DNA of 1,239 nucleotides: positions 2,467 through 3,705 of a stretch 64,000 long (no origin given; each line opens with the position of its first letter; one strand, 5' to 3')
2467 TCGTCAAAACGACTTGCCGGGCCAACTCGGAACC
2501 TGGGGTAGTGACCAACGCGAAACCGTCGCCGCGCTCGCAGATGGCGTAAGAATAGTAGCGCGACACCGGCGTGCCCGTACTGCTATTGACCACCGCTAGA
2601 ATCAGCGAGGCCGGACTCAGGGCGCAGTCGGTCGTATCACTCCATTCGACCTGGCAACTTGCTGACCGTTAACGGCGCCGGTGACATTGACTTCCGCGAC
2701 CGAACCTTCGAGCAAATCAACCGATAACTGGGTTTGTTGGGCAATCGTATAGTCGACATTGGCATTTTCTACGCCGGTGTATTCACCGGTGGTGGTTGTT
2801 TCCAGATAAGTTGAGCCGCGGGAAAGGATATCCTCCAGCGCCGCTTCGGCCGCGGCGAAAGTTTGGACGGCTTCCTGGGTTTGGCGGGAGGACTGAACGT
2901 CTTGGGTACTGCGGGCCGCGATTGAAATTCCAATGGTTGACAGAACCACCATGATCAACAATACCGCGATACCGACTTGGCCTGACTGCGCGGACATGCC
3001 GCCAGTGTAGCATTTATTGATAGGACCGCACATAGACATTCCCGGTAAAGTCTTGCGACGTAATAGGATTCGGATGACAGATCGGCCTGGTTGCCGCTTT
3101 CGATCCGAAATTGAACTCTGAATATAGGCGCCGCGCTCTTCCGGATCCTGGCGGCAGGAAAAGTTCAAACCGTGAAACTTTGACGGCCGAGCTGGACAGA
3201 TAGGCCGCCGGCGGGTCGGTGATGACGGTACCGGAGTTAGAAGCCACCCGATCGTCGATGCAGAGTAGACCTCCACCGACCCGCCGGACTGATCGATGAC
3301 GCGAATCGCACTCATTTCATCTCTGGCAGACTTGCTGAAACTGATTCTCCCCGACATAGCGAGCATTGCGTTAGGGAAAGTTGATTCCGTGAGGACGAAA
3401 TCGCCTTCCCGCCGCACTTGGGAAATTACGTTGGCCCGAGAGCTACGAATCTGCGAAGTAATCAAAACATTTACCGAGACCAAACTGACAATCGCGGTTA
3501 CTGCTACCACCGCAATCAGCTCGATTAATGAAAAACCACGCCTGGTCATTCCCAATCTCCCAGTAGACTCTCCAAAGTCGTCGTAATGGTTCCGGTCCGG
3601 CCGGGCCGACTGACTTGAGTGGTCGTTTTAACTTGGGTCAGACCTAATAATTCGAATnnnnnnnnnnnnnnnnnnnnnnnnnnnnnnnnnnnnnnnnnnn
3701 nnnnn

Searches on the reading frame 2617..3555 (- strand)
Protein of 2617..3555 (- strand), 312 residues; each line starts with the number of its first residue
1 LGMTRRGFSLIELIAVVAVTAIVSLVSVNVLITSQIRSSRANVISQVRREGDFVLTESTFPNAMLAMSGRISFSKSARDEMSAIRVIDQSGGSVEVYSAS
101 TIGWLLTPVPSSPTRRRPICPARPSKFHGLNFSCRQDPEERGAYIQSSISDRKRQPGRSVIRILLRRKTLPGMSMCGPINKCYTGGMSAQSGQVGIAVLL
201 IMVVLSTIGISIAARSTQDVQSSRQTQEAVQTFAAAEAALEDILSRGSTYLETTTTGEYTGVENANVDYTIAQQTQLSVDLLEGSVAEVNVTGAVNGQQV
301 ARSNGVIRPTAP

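Call 70: search_protein_families(library=pfam, alignment_id=A8, max_evalue=0.00001)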
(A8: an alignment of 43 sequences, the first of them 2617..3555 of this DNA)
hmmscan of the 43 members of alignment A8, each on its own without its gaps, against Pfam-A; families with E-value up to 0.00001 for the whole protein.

A. member 1, window:2617-3555:- (312 aa): 0 families

B. families by the number of members that match (of 43 scanned): 47 families (the first 25 are shown)
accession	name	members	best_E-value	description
PF00437.27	T2SSE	2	8e-122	Type II/IV secretion system protein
PF00004.35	AAA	2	5e-37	ATPase family associated with various cellular activities (AAA)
PF13191.12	AAA_16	2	8.9e-06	AAA ATPase domain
PF01326.24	PPDK_N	1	4.1e-109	Pyruvate phosphate dikinase, AMP/ATP-binding domain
PF06418.20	CTP_synth_N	1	6.5e-94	CTP synthase N-terminus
PF01098.24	FTSW_RODA_SPOVE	1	5.7e-92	Cell cycle protein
PF01458.23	SUFBD_core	1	9.9e-82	SUF system FeS cluster assembly, SufBD core domain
PF00113.28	Enolase_C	1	1.1e-80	Enolase, C-terminal TIM barrel domain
PF02896.24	PEP-utilizers_C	1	6.7e-68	PEP-utilising enzyme, PEP-binding domain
PF00122.25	E1-E2_ATPase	1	3e-45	E1-E2 ATPase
PF03952.21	Enolase_N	1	2.5e-43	Enolase, N-terminal domain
PF01380.27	SIS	1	2.2e-42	SIS domain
PF08275.17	DNAG_N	1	4.1e-41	DNA primase catalytic core, N-terminal domain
PF04294.18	VanW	1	1.8e-40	VanW like protein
PF00482.28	T2SSF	1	4e-34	Type II secretion system (T2SS), protein F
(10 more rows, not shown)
